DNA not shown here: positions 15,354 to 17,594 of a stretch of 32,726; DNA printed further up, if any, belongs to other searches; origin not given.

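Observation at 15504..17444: Intact heme-copper-oxidase subunit I paralog whose catalytic core has been erased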

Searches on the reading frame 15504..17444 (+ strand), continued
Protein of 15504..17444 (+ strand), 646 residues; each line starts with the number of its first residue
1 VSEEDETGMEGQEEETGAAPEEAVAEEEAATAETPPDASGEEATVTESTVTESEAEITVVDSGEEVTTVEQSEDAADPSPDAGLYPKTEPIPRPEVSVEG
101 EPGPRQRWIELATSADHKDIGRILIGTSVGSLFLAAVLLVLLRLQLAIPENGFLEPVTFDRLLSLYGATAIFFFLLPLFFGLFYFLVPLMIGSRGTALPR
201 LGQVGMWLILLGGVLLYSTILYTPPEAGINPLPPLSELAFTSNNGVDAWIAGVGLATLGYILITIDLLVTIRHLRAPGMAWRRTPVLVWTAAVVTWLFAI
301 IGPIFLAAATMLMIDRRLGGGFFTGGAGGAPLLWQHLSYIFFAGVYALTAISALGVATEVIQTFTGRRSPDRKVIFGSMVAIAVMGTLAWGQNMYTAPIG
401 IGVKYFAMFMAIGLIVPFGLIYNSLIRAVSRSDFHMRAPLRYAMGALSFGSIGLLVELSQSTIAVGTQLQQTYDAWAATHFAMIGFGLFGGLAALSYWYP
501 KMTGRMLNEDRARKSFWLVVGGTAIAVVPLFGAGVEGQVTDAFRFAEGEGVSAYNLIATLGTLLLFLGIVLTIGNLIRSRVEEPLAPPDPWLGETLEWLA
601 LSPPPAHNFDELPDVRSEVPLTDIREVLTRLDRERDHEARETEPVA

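Call 20: find_related_loci(query=window:15504-17444:+, collection=genome_contigs, flank=10000)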
Query window:15504-17444:+ (646 aa) in genome_contigs; peptide patterns used: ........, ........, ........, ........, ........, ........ (x = any residue, [..] = any of these).
599 stretches matched a pattern (row limit reached: there are more); 585 encode a relative of the query (tblastn E <= 1e-3); the best 80 are kept; 80 distinct loci.
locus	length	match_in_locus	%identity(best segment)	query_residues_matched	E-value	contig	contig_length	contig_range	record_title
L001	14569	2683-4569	80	17-632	0e+0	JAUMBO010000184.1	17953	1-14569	MAG: Solirubrobacterales bacterium isolate P_SOLI3 NODE_6288_length_17953_cov_1.482666, whole genome shotgun sequence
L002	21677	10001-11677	72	88-646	0e+0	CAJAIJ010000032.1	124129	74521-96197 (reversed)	MAG: uncultured Solirubrobacterales bacterium isolate Loc080925-5m_bin-0444 genome assembly, contig: bin-0444:32/59, who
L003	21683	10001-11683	64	85-646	0e+0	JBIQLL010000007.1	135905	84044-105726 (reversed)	MAG: Solirubrobacterales bacterium isolate mag.14g NODE_163_length_135905, whole genome shotgun sequence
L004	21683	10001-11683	66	85-646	0e+0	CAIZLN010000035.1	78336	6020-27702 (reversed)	MAG: uncultured Solirubrobacterales bacterium isolate Loc090519-5m_bin-0122 genome assembly, contig: bin-0122:035/168, w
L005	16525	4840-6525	63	85-646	0e+0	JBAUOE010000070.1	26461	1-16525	MAG: Solirubrobacterales bacterium isolate MFD05593_ilm_asm_bin11 k127_55245, whole genome shotgun sequence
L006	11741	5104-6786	66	85-646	0e+0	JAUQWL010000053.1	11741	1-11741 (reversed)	MAG: Solirubrobacterales bacterium isolate BIN2 contig_46551, whole genome shotgun sequence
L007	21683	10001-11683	68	85-646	0e+0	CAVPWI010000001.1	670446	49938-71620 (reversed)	MAG: uncultured Solirubrobacterales bacterium isolate MFD09964.bin.1.283 genome assembly, contig: contig_10208, whole ge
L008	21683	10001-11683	67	85-646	0e+0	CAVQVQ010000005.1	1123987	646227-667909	MAG: uncultured Solirubrobacterales bacterium isolate MFD09964.bin.1.317 genome assembly, contig: contig_6487, whole gen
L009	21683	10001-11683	64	85-646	0e+0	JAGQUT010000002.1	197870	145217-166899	MAG: Solirubrobacterales bacterium isolate HKST-UBA66 NODE_2_length_197870_cov_9.727579, whole genome shotgun sequence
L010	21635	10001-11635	65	85-630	0e+0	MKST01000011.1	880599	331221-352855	MAG: Solirubrobacterales bacterium 67-14 SCNpilot_bf_inoc_scaffold_68, whole genome shotgun sequence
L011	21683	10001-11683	68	85-646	0e+0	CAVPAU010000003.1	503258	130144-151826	MAG: uncultured Solirubrobacterales bacterium isolate MFD09779.bin.2.245 genome assembly, contig: contig_23612, whole ge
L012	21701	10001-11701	66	79-646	0e+0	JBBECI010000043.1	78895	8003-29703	MAG: Solirubrobacterales bacterium isolate LejiaF_62_21 Lejia_F_515_length_78895_cov_11, whole genome shotgun sequence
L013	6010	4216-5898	64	85-646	0e+0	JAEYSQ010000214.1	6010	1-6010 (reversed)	MAG: Actinomycetes bacterium isolate OH_CBlB_103 k127_2850039, whole genome shotgun sequence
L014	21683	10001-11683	64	85-646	0e+0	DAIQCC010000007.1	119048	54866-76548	MAG TPA_asm: Solirubrobacterales bacterium isolate CTOTU46450 NODE_32_length_119048_cov_5.578605, whole genome shotgun s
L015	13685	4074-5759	64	85-646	0e+0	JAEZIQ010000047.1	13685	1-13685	MAG: Actinomycetes bacterium isolate OH_CDB_193 k127_942795, whole genome shotgun sequence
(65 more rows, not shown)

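Call 32: search_protein_representatives(protein=window:15504-17444:+)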
Query: 646 residues. Proteins with E-value up to 0.001 (for the whole library): 7658; up to 1e-10: 2763; up to 1e-30: 388. The best 150 are listed.
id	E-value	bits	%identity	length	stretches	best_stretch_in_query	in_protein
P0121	3.9e-139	481.4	60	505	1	142-524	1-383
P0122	5.5e-134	464.4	45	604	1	92-631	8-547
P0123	4.2e-120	418.6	48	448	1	187-628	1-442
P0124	1.8e-110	386.7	41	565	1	104-637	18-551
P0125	7.8e-91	321.9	53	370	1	92-366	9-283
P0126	7.4e-90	318.6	36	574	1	94-629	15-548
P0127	1.4e-88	314.4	49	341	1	311-634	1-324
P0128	6.0e-81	289.2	35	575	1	93-626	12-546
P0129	8.4e-79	282.1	35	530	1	110-628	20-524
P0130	3.8e-78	280.0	50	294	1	141-405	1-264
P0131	1.6e-75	271.3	32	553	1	111-629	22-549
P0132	1.1e-73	265.2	33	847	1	112-621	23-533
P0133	1.4e-73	264.8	34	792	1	114-633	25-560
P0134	6.3e-72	259.4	33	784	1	113-631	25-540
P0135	7.0e-72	259.3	33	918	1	113-642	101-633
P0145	1.3e-67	245.1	33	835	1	89-615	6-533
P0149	1.0e-65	238.9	31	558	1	110-628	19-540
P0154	1.3e-64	235.2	35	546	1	110-628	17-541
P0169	4.5e-60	220.2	33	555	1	112-610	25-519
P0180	1.6e-56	208.5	29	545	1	101-626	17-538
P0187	5.3e-54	200.2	30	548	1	102-625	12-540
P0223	5.2e-48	180.4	31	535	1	90-625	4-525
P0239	5.2e-46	173.8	30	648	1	100-593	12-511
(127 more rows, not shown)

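Call 36: list_cluster_members(proteins=[P0122, P0124, P0126, P0128, P0129, P0149, P0154, P0169, P0187, P0145])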
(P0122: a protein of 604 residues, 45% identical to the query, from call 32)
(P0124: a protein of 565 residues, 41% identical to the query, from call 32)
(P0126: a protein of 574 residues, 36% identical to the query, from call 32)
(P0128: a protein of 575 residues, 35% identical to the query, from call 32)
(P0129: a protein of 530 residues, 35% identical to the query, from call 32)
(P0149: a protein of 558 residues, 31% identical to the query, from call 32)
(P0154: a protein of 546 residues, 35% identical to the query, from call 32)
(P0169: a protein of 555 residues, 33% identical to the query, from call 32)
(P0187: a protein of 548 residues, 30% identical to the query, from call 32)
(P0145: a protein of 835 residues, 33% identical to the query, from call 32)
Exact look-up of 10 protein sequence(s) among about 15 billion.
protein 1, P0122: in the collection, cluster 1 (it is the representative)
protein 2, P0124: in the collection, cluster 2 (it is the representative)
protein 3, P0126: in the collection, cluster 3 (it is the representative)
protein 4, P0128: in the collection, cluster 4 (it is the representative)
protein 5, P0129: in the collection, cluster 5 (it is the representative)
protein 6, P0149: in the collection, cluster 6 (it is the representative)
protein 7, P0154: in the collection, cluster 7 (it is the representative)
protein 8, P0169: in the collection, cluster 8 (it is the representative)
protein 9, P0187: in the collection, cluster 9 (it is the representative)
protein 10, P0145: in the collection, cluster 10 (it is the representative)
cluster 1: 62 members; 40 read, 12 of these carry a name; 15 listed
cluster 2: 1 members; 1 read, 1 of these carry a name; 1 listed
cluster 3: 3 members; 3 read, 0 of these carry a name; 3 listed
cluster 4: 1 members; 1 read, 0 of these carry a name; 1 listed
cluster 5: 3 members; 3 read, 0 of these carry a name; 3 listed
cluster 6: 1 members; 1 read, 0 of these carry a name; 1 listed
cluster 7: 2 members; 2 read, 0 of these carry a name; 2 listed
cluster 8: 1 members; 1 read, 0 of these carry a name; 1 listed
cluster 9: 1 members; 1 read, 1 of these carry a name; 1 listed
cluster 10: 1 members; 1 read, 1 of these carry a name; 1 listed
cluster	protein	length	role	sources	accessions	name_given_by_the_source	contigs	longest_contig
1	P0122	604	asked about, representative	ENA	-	-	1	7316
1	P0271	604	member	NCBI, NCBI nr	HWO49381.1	MAG TPA: cbb3-type cytochrome c oxidase subunit I [Solirubrobacterales bacterium] | cbb3-type cytochrome c oxidase subunit I [Solirubrobacterales bacterium]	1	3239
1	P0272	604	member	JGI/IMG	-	cytochrome c oxidase subunit 1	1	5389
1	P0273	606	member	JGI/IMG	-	cytochrome c oxidase subunit 1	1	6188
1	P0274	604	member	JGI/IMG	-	cytochrome c oxidase subunit 1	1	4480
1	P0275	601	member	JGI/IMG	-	cytochrome c oxidase subunit I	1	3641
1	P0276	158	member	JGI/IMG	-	cytochrome c oxidase subunit 1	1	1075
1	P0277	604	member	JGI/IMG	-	cytochrome c oxidase subunit 1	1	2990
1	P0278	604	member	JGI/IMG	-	cytochrome c oxidase subunit 1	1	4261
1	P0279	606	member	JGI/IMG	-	cytochrome c oxidase subunit 1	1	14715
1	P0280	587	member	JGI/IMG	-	cytochrome c oxidase subunit 1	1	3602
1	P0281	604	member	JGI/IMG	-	cytochrome c oxidase subunit 1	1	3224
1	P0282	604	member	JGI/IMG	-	cytochrome c oxidase subunit I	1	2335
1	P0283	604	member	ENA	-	-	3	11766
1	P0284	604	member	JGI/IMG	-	-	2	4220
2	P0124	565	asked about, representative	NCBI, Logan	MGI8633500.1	MAG: cytochrome c oxidase subunit I [Solirubrobacterales bacterium]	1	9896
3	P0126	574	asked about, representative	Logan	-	-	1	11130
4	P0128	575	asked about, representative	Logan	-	-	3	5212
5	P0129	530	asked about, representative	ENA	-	-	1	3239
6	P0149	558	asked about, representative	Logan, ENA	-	-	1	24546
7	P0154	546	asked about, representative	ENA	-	-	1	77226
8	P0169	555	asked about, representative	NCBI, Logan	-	-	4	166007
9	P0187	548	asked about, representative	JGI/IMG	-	cytochrome c oxidase subunit 1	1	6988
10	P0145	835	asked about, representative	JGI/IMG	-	cytochrome c oxidase subunit I+III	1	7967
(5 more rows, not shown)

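Call 37: predict_structure(alignment_id=A1)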
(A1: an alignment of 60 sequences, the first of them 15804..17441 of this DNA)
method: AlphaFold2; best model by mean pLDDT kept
length: 546 residues; sequences in the alignment: 60
mean_pLDDT: 79.4   pTM: 0.85
mean pLDDT of the five models: 79.4, 76.2, 75.7, 75.0, 73.8
residues with pLDDT >= 90: 229; 70-90: 162; 50-70: 103; < 50: 52
segments of 3 or more residues with pLDDT < 50: 123-142, 225-229, 499-504, 506-511, 538-546
pLDDT, mean of each block of 10 residues (from residue 1): 61 76 95 94 77 72 88 97 91 84 96 86 45 35 67 96 96 74 83 97 94 75 50 85 96 95 77 90 94 75 86 92 89 82 94 85 68 66 94 94 90 96 87 59 55 82 96 96 80 59 46 56 65 53 38
secondary structure, 60 per line:
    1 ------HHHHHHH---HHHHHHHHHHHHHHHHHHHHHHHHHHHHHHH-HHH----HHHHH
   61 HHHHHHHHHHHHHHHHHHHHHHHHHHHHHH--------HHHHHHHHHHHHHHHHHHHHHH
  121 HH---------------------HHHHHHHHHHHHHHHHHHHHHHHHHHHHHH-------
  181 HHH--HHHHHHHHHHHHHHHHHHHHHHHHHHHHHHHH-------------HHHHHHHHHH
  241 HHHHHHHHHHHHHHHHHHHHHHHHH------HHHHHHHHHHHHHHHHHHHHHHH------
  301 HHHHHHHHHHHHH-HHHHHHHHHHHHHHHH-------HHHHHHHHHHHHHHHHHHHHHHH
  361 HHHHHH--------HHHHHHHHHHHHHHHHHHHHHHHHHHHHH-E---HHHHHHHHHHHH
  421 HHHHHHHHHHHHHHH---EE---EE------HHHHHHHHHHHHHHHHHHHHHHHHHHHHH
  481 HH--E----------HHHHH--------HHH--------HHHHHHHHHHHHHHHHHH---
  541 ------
elements in order: H7-13 H17-47 H56-90 H99-122 H144-173 H186-217 H231-265 H272-294 H301-313 H315-330 H338-366 H375-403 H409-435 H452-482 H496-500 H520-537

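Call 38: find_encoding_contigs(protein=P0169, flank=6000, max_places=2)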
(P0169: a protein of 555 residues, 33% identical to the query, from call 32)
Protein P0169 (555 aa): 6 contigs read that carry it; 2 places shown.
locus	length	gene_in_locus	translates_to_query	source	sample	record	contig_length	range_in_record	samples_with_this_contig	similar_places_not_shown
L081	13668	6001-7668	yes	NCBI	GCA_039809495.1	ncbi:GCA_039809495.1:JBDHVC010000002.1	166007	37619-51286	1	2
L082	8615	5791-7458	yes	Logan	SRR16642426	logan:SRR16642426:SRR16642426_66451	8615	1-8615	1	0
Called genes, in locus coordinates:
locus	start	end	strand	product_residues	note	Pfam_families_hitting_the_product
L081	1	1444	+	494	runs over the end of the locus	PF03916:NrfD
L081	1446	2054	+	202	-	PF11821:ActD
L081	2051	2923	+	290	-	PF13442:Cytochrome_CBB3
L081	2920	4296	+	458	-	-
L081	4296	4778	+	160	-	-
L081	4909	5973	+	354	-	PF00116:COX2 (weak), PF00034:Cytochrom_C (weak)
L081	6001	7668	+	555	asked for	PF00115:COX1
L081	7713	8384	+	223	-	PF00510:COX3 (faint)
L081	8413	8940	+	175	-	PF03626:COX4_pro (weak)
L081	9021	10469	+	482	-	PF00756:Esterase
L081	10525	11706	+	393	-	PF00515:TPR_1 (faint), PF07719:TPR_2 (faint), PF13181:TPR_8 (faint), PF13371:TPR_9 (faint), PF13424:TPR_12 (faint), PF13428:TPR_14 (faint), PF12895:ANAPC3 (faint), PF13432:TPR_16 (weak), +3 more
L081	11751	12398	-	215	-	PF01066:CDP-OH_P_transf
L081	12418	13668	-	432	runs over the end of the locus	PF01336:tRNA_anti-codon, PF00152:tRNA-synt_2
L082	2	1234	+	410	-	?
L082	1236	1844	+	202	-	PF11821:ActD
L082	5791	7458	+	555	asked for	PF00115:COX1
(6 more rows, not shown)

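Call 42: find_encoding_contigs(protein=P0126, flank=6000, max_places=2)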
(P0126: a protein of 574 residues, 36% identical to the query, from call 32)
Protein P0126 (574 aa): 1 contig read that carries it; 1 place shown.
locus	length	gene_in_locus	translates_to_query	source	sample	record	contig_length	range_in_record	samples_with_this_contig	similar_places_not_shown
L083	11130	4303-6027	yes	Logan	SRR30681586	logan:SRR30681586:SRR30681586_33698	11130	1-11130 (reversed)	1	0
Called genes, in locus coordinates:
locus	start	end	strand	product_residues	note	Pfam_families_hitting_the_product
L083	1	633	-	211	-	?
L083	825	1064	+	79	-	-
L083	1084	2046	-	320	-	PF01946:Thi4 (faint), PF03486:HI0933_like (faint), PF07992:Pyr_redox_2, PF00890:FAD_binding_2 (faint), PF01266:DAO (faint), PF13738:Pyr_redox_3, PF00070:Pyr_redox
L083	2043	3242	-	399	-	PF03706:LPG_synthase_TM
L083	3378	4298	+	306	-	PF00116:COX2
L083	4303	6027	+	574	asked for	PF00115:COX1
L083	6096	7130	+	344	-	PF02628:COX15-CtaA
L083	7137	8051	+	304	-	PF01040:UbiA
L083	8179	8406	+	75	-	-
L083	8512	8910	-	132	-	PF00571:CBS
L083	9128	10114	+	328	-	PF02790:COX2_TM, PF00116:COX2, PF00034:Cytochrom_C (weak), PF13442:Cytochrome_CBB3 (weak)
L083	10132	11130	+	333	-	?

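Call 43: find_encoding_contigs(protein=P0149, flank=6000, max_places=1)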
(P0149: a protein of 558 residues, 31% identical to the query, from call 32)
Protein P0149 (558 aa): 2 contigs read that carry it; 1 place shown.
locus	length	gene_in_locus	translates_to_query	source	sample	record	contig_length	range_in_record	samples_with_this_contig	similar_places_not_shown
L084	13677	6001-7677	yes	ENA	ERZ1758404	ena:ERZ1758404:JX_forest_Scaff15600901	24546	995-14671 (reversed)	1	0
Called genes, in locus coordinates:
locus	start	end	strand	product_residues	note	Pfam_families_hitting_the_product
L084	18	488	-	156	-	PF10127:RlaP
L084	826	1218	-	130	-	PF01850:PIN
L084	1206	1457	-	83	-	PF02604:PhdYeFM_antitox (weak)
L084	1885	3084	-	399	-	PF23493:CysS_C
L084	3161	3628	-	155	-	PF09438:DUF2017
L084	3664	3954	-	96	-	PF02617:ClpS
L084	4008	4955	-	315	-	PF02628:COX15-CtaA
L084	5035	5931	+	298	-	PF01040:UbiA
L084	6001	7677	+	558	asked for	PF00115:COX1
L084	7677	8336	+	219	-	PF00510:COX3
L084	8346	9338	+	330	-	-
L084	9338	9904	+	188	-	PF00578:AhpC-TSA, PF08534:Redoxin, PF00085:Thioredoxin (faint), PF13098:Thioredoxin_2, PF13905:Thioredoxin_8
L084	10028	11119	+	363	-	PF02790:COX2_TM, PF00116:COX2, PF13442:Cytochrome_CBB3 (faint), PF00034:Cytochrom_C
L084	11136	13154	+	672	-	PF00115:COX1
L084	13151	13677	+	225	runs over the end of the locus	PF00510:COX3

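Call 44: fold_search(model_id=the predicted structure, library=pdb)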
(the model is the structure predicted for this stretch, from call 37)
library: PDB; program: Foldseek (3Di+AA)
matches with E <= 10: 795; with E <= 0.001: 89
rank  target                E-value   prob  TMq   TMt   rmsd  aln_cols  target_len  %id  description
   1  7q21_D                6.6e-27  1.00  0.88  0.84   6.4       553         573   28  III2-IV2 respiratory supercomplex from Corynebacterium glutamicum (released 2022-02-02)
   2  7qhm_D                1.5e-26  1.00  0.88  0.83   6.3       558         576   27  Cytochrome bcc-aa3 supercomplex (respiratory supercomplex III2/IV2) from Corynebacterium glutamicum (stigmatellin and  (released 2022-05-18)
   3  9gy6_F                9.7e-25  1.00  0.88  0.87   4.1       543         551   28  Mycobacterial cytochrome bc1:aa3 with inhibitor (released 2025-04-09)
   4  7qho_D                1.1e-24  1.00  0.88  0.84   6.3       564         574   28  Cytochrome bcc-aa3 supercomplex (respiratory supercomplex III2/IV2) from Corynebacterium glutamicum (as isolated) (released 2022-05-18)
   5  6hwh_Q                1.0e-23  1.00  0.88  0.87   5.5       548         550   28  Structure of a functional obligate respiratory supercomplex from Mycobacterium smegmatis (released 2018-11-07)
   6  2yev_A                1.3e-23  1.00  0.86  0.61   3.3       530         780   30  Structure of caa3-type cytochrome oxidase (released 2012-05-23)
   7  7xmc_A                1.4e-23  1.00  0.87  0.73   4.4       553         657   26  Cryo-EM structure of Cytochrome bo3 from Escherichia coli, apo structure with DMSO (released 2022-12-21)
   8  8hcr_F                1.5e-23  1.00  0.86  0.85   5.7       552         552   27  Cryo-EM structure of the Mycobacterium tuberculosis cytochrome bcc:aa3 supercomplex and a novel inhibitor targeting su (released 2023-05-03)
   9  7n9z_F                1.9e-23  1.00  0.88  0.73   3.2       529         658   28  E. coli cytochrome bo3 in MSP nanodisc (released 2021-09-01)
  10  8ovc_L                2.7e-23  1.00  0.88  0.87   4.1       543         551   28  Respiratory supercomplex (III2-IV2) from Mycobacterium smegmatis (released 2024-07-17)
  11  8qqk_A                3.5e-23  1.00  0.87  0.72   4.5       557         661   27  Cryo-EM structure of E. coli cytochrome bo3 quinol oxidase assembled in peptidiscs (released 2024-04-24)
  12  7cub_A                4.5e-23  1.00  0.82  0.69   2.8       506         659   27  2.55-Angstrom Cryo-EM structure of Cytochrome bo3 from Escherichia coli in Native Membrane (released 2021-08-25)
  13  2y69_A                4.9e-23  1.00  0.84  0.90   3.3       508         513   23  Bovine heart cytochrome c oxidase re-refined with molecular oxygen (released 2011-02-23)
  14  8d4t_N                5.2e-23  1.00  0.84  0.90   3.2       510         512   23  Mammalian CIV with GDN bound (released 2022-07-06)
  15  7coh_A                1.1e-22  1.00  0.84  0.89   3.4       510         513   24  Dimeric Form of Bovine Heart Cytochrome c Oxidase in the Fully Oxidized State (released 2021-04-07)
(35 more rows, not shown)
